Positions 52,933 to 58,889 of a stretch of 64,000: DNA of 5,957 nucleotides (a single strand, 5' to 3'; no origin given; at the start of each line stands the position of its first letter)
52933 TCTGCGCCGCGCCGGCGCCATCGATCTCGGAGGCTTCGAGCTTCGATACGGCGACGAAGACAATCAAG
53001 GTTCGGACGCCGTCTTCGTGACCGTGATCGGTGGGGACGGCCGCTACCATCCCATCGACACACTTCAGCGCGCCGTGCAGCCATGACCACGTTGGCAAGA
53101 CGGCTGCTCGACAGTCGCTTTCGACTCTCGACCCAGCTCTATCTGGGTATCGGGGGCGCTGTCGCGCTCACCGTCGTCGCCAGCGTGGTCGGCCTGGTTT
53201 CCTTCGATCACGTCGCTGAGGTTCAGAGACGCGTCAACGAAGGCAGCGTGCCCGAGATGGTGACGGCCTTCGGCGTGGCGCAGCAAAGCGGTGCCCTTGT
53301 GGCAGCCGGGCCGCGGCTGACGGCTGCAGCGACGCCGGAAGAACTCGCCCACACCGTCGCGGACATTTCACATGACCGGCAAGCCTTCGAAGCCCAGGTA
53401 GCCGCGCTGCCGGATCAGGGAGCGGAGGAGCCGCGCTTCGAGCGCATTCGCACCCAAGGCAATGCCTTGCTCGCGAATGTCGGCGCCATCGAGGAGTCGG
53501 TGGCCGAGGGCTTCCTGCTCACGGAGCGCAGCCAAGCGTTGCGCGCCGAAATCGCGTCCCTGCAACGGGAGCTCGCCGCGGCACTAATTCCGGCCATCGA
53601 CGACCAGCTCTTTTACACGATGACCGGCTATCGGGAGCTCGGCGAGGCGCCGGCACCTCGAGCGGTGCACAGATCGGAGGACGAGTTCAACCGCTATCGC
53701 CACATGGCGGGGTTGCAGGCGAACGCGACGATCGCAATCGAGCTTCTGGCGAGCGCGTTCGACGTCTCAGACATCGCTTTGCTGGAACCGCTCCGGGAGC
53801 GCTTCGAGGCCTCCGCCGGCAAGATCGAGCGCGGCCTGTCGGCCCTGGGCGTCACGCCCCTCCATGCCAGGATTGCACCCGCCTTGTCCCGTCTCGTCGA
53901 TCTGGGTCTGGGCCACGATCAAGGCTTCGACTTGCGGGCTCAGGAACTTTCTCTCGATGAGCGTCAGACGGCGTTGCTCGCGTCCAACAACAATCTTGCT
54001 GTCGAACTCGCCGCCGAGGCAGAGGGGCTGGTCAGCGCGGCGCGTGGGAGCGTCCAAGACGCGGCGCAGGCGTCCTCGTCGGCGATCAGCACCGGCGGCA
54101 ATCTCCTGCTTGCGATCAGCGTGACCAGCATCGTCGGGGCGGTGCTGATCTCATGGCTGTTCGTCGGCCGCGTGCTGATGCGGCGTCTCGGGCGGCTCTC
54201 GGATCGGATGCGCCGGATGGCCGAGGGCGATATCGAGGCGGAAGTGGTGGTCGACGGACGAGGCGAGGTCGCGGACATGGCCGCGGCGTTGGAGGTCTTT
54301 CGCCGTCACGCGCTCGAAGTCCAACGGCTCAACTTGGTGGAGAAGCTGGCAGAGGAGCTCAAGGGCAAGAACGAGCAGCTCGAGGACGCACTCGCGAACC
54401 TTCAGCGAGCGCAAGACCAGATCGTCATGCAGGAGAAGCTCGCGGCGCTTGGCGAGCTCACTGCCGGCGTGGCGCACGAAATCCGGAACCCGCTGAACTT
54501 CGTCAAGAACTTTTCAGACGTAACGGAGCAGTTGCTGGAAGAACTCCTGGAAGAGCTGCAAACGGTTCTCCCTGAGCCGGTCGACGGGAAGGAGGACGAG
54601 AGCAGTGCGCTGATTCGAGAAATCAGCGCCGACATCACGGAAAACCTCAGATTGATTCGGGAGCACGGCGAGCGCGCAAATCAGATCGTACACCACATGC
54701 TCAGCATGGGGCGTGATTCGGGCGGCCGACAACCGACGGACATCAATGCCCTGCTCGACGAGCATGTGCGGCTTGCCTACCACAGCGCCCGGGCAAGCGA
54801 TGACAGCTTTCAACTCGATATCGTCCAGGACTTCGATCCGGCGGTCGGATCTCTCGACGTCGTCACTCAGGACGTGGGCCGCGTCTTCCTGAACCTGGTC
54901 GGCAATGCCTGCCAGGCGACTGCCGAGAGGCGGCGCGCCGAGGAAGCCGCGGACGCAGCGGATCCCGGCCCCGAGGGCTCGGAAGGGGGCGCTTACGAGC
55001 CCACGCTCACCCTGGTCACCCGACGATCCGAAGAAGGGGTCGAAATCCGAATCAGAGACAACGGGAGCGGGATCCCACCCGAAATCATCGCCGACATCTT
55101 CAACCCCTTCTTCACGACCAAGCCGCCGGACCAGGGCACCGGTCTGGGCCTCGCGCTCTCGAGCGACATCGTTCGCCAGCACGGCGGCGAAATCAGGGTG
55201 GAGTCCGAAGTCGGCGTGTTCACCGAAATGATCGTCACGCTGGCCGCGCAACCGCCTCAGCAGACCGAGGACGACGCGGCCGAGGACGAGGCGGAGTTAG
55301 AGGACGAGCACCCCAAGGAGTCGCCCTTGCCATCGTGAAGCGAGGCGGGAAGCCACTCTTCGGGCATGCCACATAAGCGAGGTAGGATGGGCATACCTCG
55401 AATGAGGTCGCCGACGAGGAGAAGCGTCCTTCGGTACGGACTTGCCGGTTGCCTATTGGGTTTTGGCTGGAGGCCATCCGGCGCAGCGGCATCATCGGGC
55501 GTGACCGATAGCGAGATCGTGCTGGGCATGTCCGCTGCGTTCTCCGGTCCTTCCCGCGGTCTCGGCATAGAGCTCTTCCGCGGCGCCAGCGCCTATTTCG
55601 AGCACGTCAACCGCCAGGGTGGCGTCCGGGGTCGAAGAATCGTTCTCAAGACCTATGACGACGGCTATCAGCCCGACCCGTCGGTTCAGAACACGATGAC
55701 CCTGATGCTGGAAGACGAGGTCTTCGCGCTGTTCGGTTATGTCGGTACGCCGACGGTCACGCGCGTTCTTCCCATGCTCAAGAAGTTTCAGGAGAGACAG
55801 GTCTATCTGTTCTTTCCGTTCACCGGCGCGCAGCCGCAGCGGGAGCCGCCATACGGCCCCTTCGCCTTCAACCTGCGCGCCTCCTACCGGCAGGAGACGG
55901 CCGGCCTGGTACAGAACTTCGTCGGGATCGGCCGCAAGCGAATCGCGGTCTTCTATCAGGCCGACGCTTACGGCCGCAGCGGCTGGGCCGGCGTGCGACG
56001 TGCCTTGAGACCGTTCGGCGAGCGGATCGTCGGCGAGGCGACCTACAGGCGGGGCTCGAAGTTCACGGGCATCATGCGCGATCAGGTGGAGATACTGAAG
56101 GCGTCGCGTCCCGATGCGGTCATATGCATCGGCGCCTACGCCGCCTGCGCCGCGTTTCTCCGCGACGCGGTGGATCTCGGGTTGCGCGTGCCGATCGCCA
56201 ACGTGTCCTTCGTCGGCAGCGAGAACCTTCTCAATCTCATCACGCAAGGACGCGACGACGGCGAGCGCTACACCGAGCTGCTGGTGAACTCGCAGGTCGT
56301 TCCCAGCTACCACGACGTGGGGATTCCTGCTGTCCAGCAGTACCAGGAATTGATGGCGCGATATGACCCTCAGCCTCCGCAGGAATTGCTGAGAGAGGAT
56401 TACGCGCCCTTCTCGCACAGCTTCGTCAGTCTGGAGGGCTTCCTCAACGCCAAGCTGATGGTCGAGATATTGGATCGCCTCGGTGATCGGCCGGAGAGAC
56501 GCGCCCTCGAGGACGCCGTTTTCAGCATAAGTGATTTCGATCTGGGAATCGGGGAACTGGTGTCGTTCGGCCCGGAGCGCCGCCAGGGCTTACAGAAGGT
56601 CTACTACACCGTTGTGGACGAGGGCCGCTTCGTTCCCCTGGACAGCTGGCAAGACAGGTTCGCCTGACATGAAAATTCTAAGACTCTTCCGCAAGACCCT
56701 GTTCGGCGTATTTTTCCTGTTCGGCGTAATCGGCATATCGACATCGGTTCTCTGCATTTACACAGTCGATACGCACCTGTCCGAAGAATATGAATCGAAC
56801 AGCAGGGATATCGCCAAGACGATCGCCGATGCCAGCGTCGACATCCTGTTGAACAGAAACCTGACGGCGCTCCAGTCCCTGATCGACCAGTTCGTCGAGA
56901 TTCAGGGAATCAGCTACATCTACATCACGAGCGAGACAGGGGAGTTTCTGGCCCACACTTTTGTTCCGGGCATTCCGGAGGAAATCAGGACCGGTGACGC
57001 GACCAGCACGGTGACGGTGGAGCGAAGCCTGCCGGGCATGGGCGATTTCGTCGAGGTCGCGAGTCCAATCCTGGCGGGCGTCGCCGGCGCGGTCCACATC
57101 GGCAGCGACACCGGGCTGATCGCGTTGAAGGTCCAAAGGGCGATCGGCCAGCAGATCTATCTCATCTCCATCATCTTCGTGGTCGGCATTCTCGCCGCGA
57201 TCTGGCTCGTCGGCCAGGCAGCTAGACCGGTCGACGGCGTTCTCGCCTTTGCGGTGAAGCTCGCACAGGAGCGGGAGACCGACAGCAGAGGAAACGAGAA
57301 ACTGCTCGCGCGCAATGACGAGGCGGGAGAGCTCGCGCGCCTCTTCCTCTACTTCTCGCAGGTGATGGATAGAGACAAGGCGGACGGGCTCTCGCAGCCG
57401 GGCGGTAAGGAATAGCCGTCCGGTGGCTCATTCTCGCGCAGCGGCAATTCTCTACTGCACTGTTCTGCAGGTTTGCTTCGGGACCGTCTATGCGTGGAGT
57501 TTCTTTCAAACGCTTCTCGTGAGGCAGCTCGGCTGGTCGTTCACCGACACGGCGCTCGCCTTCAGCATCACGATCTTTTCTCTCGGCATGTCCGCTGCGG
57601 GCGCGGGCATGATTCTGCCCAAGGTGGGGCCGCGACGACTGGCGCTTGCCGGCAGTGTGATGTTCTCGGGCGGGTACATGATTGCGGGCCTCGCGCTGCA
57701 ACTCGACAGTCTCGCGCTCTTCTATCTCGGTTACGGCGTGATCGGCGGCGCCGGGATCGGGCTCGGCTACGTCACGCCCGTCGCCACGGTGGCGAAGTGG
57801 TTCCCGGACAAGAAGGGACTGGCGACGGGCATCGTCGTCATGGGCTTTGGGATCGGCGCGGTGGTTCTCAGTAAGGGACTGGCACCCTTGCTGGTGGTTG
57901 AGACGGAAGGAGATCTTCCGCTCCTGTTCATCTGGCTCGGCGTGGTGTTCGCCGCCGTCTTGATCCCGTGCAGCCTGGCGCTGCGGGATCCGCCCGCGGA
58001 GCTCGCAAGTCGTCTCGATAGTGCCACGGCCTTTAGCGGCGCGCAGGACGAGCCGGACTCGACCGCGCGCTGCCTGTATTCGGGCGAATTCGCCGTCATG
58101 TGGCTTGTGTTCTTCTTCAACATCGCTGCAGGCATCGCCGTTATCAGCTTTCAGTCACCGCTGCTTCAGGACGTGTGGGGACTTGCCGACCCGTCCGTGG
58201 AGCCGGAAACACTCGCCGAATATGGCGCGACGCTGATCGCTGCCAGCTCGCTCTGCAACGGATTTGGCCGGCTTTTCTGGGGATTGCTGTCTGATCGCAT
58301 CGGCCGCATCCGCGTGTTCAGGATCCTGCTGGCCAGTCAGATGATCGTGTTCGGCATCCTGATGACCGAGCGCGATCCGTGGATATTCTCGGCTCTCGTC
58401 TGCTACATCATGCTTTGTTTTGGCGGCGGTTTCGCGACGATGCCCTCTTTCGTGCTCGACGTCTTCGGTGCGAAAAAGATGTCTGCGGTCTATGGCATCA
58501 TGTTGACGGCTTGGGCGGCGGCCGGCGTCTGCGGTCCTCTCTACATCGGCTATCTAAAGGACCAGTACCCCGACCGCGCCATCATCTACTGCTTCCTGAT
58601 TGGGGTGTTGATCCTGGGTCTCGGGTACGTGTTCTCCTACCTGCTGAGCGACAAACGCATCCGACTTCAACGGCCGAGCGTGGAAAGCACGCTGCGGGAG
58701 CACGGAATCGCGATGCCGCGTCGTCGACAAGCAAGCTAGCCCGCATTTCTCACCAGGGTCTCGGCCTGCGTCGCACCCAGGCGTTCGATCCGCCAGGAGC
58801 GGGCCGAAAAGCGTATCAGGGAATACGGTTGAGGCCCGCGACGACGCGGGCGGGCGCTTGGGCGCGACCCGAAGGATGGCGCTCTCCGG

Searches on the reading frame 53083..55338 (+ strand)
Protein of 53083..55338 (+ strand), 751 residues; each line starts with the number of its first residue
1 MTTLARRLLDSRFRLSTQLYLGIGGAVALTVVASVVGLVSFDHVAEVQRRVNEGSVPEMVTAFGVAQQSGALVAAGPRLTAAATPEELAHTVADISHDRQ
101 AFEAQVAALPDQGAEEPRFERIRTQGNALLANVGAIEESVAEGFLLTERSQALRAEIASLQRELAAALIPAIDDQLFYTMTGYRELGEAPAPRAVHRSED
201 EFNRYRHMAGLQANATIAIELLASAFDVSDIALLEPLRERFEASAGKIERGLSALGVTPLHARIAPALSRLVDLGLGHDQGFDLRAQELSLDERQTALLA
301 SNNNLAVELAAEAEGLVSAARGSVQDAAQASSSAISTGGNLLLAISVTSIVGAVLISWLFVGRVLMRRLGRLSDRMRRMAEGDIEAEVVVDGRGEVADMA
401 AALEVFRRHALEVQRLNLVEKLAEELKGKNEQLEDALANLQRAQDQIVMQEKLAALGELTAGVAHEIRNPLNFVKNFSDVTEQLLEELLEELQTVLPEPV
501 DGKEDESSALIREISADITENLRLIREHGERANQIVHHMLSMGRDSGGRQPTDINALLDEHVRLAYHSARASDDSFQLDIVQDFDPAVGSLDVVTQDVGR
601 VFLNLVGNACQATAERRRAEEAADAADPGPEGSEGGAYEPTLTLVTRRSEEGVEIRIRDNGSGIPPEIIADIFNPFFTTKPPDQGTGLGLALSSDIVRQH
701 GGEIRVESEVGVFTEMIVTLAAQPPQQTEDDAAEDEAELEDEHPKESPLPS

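Call 48: search_protein_families(library=pfam, proteins=[window:53083-55338:+], max_evalue=0.00001)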
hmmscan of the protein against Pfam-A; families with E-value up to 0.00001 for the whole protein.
window:53083-55338:+ (751 aa): 3 families
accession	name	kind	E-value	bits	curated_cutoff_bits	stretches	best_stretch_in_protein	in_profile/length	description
PF02518.31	HATPase_c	-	1.2e-20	74.4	26.4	1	597-721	5-108/111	Histidine kinase-, DNA gyrase B-, and HSP90-like ATPase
PF00672.30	HAMP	-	6.1e-09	36.5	25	1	360-408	1-49/53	HAMP domain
PF00512.31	HisKA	-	6.3e-07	29.8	26.9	1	456-494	2-42/66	His Kinase A (phospho-acceptor) domain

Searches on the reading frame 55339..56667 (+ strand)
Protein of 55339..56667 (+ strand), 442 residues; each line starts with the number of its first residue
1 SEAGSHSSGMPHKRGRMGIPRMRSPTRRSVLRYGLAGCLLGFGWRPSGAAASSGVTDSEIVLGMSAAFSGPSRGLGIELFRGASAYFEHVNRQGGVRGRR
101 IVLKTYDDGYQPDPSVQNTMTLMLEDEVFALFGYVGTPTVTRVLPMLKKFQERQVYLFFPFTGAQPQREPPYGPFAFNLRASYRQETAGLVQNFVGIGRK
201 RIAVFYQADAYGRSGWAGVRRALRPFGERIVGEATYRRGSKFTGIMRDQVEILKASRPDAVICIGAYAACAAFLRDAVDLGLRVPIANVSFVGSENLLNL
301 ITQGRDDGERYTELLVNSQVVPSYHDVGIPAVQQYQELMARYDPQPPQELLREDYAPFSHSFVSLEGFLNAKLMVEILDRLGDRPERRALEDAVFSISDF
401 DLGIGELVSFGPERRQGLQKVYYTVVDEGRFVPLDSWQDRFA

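Call 48: search_protein_families(library=pfam, proteins=[window:55339-56667:+], max_evalue=0.00001)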
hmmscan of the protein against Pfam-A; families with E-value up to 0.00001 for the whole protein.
window:55339-56667:+ (442 aa): 1 family
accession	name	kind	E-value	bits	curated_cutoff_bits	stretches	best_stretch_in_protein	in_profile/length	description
PF13458.12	Peripla_BP_6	-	3.8e-41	142.3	31.7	1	60-427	2-339/343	Periplasmic binding protein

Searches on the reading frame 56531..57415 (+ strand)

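Call 48: search_protein_families(library=pfam, proteins=[window:56531-57415:+], max_evalue=0.00001)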
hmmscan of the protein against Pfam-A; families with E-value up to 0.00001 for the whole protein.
window:56531-57415:+ (294 aa): 1 family
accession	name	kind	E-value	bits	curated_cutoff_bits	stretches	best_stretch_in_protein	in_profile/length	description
PF17203.10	sCache_3_2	-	3.7e-10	40.5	28.4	1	80-196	3-130/140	Single cache domain 3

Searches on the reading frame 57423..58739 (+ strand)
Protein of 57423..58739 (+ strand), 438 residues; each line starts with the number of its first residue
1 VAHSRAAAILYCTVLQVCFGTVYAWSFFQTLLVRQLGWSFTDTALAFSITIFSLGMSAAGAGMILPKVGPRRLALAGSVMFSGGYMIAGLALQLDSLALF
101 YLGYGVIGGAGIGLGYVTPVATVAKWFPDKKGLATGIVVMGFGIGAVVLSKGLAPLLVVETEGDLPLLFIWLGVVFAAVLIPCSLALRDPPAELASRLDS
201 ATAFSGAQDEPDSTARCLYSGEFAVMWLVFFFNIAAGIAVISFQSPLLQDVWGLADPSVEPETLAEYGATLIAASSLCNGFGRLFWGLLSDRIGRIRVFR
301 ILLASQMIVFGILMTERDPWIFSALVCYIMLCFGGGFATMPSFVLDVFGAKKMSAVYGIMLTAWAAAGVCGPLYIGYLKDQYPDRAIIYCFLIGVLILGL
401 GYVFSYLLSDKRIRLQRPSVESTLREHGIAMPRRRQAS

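Call 48: search_protein_families(library=pfam, proteins=[window:57423-58739:+], max_evalue=0.00001)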
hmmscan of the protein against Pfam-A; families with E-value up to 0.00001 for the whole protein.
window:57423-58739:+ (438 aa): 1 family
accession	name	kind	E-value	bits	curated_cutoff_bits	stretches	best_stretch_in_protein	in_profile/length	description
PF07690.21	MFS_1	-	1.7e-29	103.3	33.4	1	13-372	4-347/347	Major Facilitator Superfamily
